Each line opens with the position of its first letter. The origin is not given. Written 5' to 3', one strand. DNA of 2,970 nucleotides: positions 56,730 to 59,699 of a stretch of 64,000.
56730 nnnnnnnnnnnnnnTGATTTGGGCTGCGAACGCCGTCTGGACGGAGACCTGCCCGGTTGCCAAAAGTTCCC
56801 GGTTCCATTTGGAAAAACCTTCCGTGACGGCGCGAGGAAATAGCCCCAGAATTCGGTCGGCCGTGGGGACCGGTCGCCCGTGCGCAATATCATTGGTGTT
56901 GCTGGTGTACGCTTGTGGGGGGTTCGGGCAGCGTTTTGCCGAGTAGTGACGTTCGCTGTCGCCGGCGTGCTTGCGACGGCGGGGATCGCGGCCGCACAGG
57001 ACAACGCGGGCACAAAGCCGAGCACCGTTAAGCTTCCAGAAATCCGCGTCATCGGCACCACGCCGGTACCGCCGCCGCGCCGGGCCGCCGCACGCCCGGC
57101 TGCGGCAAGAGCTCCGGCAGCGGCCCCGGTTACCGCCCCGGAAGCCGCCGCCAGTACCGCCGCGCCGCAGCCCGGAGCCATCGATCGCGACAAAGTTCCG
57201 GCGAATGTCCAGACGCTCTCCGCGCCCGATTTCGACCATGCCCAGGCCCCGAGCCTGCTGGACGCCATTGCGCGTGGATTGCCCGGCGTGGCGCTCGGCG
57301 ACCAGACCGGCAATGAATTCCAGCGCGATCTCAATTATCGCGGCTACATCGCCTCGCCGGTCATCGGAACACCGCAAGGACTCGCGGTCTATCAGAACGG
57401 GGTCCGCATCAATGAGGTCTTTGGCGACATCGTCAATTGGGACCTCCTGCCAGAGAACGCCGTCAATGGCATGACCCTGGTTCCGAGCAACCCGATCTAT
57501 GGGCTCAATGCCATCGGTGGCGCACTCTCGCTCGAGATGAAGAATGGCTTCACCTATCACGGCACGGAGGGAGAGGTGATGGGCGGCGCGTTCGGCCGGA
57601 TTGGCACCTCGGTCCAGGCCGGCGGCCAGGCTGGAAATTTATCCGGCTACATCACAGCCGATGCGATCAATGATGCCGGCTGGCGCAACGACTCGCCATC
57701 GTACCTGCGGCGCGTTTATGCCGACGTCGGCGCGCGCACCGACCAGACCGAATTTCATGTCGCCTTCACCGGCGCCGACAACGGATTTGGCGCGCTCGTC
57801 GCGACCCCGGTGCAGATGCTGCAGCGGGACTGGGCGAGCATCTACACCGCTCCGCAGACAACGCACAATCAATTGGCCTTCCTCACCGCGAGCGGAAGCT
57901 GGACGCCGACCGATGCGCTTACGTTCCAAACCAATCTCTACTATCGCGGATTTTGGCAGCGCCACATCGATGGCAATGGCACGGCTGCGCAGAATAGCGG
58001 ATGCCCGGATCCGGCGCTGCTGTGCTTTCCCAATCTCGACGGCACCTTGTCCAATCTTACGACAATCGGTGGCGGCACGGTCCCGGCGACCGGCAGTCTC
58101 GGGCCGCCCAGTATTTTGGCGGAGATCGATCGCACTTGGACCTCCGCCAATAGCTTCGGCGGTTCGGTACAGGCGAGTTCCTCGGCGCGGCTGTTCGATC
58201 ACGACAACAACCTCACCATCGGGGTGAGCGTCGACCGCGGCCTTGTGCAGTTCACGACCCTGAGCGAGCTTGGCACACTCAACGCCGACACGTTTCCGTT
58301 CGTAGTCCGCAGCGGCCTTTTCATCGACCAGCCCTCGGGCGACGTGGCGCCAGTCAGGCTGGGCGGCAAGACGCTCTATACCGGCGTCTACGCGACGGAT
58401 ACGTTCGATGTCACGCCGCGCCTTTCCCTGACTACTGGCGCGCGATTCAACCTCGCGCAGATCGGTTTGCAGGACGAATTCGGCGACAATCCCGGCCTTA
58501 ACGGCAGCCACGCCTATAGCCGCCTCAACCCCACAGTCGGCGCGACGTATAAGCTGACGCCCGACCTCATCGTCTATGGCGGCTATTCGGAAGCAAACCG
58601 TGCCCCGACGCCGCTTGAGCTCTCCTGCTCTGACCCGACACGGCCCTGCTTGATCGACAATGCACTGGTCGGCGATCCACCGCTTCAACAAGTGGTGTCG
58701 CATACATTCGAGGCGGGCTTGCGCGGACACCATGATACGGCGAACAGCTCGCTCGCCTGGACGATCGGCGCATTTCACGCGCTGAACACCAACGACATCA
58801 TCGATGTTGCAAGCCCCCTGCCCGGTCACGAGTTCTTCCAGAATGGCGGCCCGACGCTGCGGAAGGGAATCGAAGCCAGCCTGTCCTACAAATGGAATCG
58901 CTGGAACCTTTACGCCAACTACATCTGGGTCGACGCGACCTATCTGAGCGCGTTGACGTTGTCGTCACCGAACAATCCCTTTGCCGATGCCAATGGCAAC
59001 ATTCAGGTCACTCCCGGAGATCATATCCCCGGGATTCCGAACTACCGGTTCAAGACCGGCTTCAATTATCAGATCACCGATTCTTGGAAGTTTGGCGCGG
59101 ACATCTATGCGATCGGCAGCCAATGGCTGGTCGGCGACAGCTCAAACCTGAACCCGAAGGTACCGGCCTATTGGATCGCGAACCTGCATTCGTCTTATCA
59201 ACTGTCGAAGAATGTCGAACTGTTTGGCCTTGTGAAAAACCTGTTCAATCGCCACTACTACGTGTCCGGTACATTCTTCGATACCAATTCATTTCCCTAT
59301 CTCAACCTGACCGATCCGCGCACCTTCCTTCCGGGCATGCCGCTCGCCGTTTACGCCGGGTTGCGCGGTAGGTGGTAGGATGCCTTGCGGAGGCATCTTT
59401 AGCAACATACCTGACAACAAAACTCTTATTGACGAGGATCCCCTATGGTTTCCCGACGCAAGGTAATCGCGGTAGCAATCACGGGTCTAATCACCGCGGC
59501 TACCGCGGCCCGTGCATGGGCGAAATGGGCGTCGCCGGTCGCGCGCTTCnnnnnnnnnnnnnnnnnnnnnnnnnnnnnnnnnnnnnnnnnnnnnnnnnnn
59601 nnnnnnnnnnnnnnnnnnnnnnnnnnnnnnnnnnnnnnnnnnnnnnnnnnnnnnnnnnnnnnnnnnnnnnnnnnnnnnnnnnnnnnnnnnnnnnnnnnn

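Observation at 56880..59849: Lanmodulin-type four-EF-hand protein directly downstream of a TonB-dependent receptor (lutH-lanM-like pair), with a Pro-poor loop variant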

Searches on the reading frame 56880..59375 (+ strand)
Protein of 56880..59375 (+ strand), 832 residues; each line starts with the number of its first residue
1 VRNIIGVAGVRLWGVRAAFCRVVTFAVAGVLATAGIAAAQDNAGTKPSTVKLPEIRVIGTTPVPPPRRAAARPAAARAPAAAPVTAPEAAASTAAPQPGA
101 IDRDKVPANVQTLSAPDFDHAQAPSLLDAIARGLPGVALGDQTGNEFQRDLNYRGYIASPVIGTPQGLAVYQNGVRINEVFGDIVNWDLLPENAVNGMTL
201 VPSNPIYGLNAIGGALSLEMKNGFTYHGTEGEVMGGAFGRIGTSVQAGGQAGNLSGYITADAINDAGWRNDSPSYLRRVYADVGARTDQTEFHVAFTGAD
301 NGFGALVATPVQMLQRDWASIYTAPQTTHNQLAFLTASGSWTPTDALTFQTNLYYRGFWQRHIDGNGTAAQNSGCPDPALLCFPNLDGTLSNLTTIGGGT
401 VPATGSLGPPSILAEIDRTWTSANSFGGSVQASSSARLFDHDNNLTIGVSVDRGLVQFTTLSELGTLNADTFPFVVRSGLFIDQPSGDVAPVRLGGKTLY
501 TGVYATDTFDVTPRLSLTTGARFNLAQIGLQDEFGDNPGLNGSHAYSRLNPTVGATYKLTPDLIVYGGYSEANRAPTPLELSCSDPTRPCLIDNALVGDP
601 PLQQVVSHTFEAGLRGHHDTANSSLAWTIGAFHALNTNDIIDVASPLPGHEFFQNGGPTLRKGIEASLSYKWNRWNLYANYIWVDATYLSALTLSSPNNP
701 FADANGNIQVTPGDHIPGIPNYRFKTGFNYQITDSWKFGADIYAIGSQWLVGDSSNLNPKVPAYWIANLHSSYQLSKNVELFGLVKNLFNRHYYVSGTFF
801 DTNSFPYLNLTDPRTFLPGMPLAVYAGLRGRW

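Call 4: search_protein_families(library=pfam, proteins=[window:56880-59375:+], max_evalue=0.01)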
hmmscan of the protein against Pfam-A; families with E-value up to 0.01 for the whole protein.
window:56880-59375:+ (832 aa): 2 families
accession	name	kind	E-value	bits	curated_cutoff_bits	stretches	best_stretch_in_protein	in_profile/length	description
PF00593.30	TonB_dep_Rec_b-barrel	-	6.6e-39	135.4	27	1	300-788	38-436/436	TonB dependent receptor-like, beta-barrel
PF07715.20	Plug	-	1.8e-10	41.7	23.9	1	104-215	3-107/107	TonB-dependent Receptor Plug Domain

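Call 5: search_protein_families(library=ncbifam, proteins=[window:56880-59375:+], max_evalue=0.01)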
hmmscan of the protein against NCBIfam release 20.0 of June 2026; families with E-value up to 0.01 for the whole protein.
window:56880-59375:+ (832 aa): 12 families
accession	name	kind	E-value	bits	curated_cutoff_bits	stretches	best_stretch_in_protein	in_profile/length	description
NF041535.1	TonB_rec_PqqU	equivalog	1.5e-27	96.2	1200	2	504-805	375-655/676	TonB-dependent receptor PqqU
TIGR01785.1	TonB-hemin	subfamily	5.7e-25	87.8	316.85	1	417-795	298-656/677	TonB-dependent heme/hemoglobin receptor family protein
TIGR01783.1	TonB-siderophor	subfamily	2.8e-24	85.7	223.5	1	482-816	343-641/649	TonB-dependent siderophore receptor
TIGR01786.1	TonB-hemlactrns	subfamily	1.5e-18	66.5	323.75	1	439-795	343-688/719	TonB-dependent hemoglobin/transferrin/lactoferrin family receptor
TIGR01779.1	TonB-B12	equivalog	9.7e-14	50.8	599.7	2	597-795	424-595/614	TonB-dependent vitamin B12 receptor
NF053590.1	TonB_dep_TOL0244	equivalog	1.8e-08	33.5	645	1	501-687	328-495/604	TOL_0244 family TonB-dependent receptor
NF007478.2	PRK10064.1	equivalog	2e-06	26.4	745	1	551-643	396-488/663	catecholate siderophore receptor CirA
NF007349.0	PRK09840.1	equivalog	6.3e-06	24.5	686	1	549-795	515-735/760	catecholate siderophore receptor Fiu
NF010048.1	PRK13524.1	subfamily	3.3e-05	22.6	493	1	501-798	435-716/744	FepA family TonB-dependent siderophore receptor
NF010011.0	PRK13484.1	equivalog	3.7e-05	22.2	1197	1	547-687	415-559/682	IreA family TonB-dependent siderophore receptor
NF010010.0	PRK13483.1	equivalog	0.0001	20.5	927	1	547-792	402-637/660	ligand-gated channel protein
NF010051.0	PRK13528.1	subfamily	0.0011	17.4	583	1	500-798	424-707/727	FepA family TonB-dependent siderophore receptor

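Call 36: search_solved_structures(query=window:56880-59375:+, max_evalue=0.00001)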
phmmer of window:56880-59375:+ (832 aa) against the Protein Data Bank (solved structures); distinct sequences matched with E-value up to 0.00001: 2.
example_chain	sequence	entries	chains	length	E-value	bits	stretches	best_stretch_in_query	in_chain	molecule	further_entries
6v81_A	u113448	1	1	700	7e-12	47.3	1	505-822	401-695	Probable TonB-dependent receptor YncD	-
9c4o_A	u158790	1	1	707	2e-11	45.8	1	505-822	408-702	Pyrroloquinoline quinone transporter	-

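Call 37: search_dna_similar(query=window:56880-59375:+, collection=plasmids, mode=protein, max_rows=25)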
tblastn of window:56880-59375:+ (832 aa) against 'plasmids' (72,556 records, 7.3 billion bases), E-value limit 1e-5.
Records with a match: 1075; places in all: 1138; records where one place covers at least 80% of the query: 24.
Best place of each record, by identity: <60% 1075.
By first word of the organism name: Klebsiella 555; Escherichia 247; Salmonella 125; Shigella 31; Rahnella 12; Acinetobacter 11; Citrobacter 8; Paraburkholderia 7; Burkholderia 7; Novosphingobium 7; and 33 more.
By predicted mobility (MOB-suite, as given by PLSDB): conjugative 643; non-mobilizable 216; mobilizable 216.
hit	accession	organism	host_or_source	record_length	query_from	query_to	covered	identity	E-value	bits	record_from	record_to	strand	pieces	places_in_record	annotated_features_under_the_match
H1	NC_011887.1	Methylobacterium nodulans ORS 2060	-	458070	105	832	88%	44.0%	2e-173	562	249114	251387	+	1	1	TonB-dependent receptor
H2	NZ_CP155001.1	Methylobacterium fujisawaense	concrete cylinder weathered outdoors on ...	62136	104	832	85%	42.2%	8e-83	539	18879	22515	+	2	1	IS66 family transposase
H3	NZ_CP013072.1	Sphingobium indicum B90A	sugarcane rhizosphere soil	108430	99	832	88%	36.4%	2e-123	417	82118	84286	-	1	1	TonB-dependent receptor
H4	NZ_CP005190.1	Sphingobium sp. MI1205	-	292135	99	832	88%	36.4%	3e-123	417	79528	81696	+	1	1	TonB-dependent receptor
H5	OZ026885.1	Candidatus Methylocalor cossyra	-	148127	101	832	88%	36.0%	2e-122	414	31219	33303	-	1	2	Putative TonB-dependent receptor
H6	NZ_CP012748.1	Paraburkholderia caribensis MBA4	soil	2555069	106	832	87%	35.5%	1e-114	392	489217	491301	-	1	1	none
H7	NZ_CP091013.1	Burkholderia cenocepacia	-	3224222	105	832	88%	35.2%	4e-122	414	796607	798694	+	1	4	none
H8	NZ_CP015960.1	Paraburkholderia caribensis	Mimosa,single cell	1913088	106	832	87%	35.2%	7e-112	384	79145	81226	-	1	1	none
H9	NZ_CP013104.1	Paraburkholderia caribensis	-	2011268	106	832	87%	35.0%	2e-111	382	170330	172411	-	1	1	none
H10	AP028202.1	Paraburkholderia largidicola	Physopelta gutta,midgut,Midgut crypts ...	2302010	106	832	87%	34.9%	3e-112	385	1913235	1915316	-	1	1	TonB-dependent receptor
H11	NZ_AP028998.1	Paraburkholderia sp. 22B1P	-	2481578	106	832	87%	34.9%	3e-112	385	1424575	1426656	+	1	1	none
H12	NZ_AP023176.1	Paraburkholderia largidicola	Physopelta gutta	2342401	106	832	87%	34.8%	7e-112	384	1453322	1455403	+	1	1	none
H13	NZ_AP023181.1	Paraburkholderia sp. PGU19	Physopelta gutta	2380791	104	832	80%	38.1%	2e-58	422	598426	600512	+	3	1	none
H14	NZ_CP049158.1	Caballeronia sp. SBC1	whole organism,soil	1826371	104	832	88%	33.5%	8e-109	375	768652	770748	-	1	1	none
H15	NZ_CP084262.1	Caballeronia sp. SL2Y3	Jalysus wickhami,Cell culture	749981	104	832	88%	33.4%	2e-106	368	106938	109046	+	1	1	TonB-dependent receptor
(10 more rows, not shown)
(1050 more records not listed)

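Call 38: get_annotated_region(hit=H1, flank=8000)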
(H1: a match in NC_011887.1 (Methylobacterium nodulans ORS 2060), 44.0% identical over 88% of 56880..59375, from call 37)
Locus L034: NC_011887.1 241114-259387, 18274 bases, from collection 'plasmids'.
description: Methylobacterium nodulans ORS 2060 plasmid pMNOD02, complete sequence
organism: Methylobacterium nodulans ORS 2060 (NCBI taxid 460265)
taxonomy: Bacteria; Pseudomonadota; Alphaproteobacteria; Hyphomicrobiales; Methylobacteriaceae; Methylobacterium; Methylobacterium nodulans; Methylobacterium nodulans ORS 2060
host: -; source: -; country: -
typing (MOB-suite, as given by PLSDB): non-mobilizable
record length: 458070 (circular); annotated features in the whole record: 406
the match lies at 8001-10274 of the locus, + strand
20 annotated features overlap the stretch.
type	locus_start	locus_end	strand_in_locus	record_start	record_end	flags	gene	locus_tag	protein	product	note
CDS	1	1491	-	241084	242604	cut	-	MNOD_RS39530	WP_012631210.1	FAD-dependent oxidoreductase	-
CDS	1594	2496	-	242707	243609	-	-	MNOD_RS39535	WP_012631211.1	LysR substrate-binding domain-containing protein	-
CDS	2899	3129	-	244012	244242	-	-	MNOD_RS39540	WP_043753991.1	hypothetical protein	-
CDS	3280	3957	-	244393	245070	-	-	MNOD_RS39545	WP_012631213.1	MgtC/SapB family protein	-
CDS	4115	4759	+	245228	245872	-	-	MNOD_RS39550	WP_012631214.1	DUF47 domain-containing protein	-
CDS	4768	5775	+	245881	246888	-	-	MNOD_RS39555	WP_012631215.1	inorganic phosphate transporter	GO:0006817 - phosphate ion transport [Evidence IEA]; GO:0055085 - transmembrane transport [Evidence IEA]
CDS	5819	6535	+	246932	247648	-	-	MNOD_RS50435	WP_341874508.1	NUDIX hydrolase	-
CDS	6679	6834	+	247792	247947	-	-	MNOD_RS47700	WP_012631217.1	hypothetical protein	-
CDS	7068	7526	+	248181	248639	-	-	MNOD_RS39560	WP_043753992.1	hypothetical protein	-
CDS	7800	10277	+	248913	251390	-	-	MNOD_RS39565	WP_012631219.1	TonB-dependent receptor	-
CDS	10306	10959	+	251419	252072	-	-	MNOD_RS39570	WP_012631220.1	response regulator transcription factor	GO:0000160 - phosphorelay signal transduction system [Evidence IEA]; GO:0006355 - regulation of DNA-templated ...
CDS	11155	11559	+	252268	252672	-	-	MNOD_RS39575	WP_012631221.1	EF-hand domain-containing protein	-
CDS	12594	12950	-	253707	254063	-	-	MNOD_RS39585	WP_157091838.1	hypothetical protein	-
CDS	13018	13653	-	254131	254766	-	-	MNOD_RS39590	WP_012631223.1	response regulator transcription factor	GO:0000160 - phosphorelay signal transduction system [Evidence IEA]; GO:0006355 - regulation of DNA-templated ...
CDS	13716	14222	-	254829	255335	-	-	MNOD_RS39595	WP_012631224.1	hypothetical protein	-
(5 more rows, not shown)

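Call 39: get_annotated_region(hit=H3, flank=7000)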
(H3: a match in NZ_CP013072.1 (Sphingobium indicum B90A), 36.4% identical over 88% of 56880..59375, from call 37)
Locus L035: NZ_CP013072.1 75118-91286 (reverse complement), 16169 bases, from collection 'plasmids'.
description: Sphingobium indicum B90A plasmid pSRL2, complete sequence
organism: Sphingobium indicum B90A (NCBI taxid 861109)
taxonomy: Bacteria; Pseudomonadota; Alphaproteobacteria; Sphingomonadales; Sphingomonadaceae; Sphingobium; Sphingobium indicum; Sphingobium indicum B90A
host: -; source: sugarcane rhizosphere soil; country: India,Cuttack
typing (MOB-suite, as given by PLSDB): non-mobilizable; replicon rep_cluster_545
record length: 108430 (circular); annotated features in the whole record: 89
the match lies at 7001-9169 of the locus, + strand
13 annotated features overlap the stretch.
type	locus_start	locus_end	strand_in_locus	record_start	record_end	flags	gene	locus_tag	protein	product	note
CDS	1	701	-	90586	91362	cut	-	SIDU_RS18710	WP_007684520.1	response regulator transcription factor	GO:0000160 - phosphorelay signal transduction system [Evidence IEA]; GO:0006355 - regulation of DNA-templated ...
CDS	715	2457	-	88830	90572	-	-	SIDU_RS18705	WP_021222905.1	PQQ-dependent dehydrogenase, methanol/ethanol family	-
CDS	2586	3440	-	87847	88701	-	-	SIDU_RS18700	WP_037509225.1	transporter substrate-binding domain-containing protein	-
CDS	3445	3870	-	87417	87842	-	pedF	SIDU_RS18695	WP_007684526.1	cytochrome c-550 PedF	-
CDS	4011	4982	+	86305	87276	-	-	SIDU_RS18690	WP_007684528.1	PQQ-dependent catabolism-associated beta-propeller protein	-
CDS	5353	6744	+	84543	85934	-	-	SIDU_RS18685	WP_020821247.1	porin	-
CDS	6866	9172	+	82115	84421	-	-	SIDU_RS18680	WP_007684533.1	TonB-dependent receptor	-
CDS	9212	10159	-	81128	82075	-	-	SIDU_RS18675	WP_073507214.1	quinoprotein relay system zinc metallohydrolase 1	-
CDS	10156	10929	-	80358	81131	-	-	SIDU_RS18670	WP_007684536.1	quinoprotein dehydrogenase-associated SoxYZ-like carrier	-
CDS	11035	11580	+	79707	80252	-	-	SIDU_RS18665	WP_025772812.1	rhodanese-like domain-containing protein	-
CDS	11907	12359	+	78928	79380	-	-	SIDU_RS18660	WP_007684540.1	pseudoazurin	-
CDS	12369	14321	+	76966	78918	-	acs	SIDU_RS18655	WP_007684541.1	acetate--CoA ligase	GO:0019427 - acetyl-CoA biosynthetic process from acetate [Evidence IEA]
CDS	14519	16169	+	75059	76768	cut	-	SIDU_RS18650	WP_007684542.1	ATP-binding protein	-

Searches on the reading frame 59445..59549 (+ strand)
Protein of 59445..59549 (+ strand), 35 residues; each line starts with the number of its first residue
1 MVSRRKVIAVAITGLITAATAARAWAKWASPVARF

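Call 30: search_protein_families(library=pfam, proteins=[window:59445-59549:+], max_evalue=10)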
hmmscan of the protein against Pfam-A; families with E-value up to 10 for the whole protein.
seq(35 aa): 1 family
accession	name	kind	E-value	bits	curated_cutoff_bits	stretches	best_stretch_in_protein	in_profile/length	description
PF10907.13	DUF2749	-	0.04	14.4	25.5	1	4-26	3-25/72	Protein of unknown function (DUF2749)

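Call 31: search_protein_families(library=ncbifam, proteins=[window:59445-59549:+], max_evalue=10)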
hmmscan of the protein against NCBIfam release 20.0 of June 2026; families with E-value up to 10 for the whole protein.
seq(35 aa): 0 families
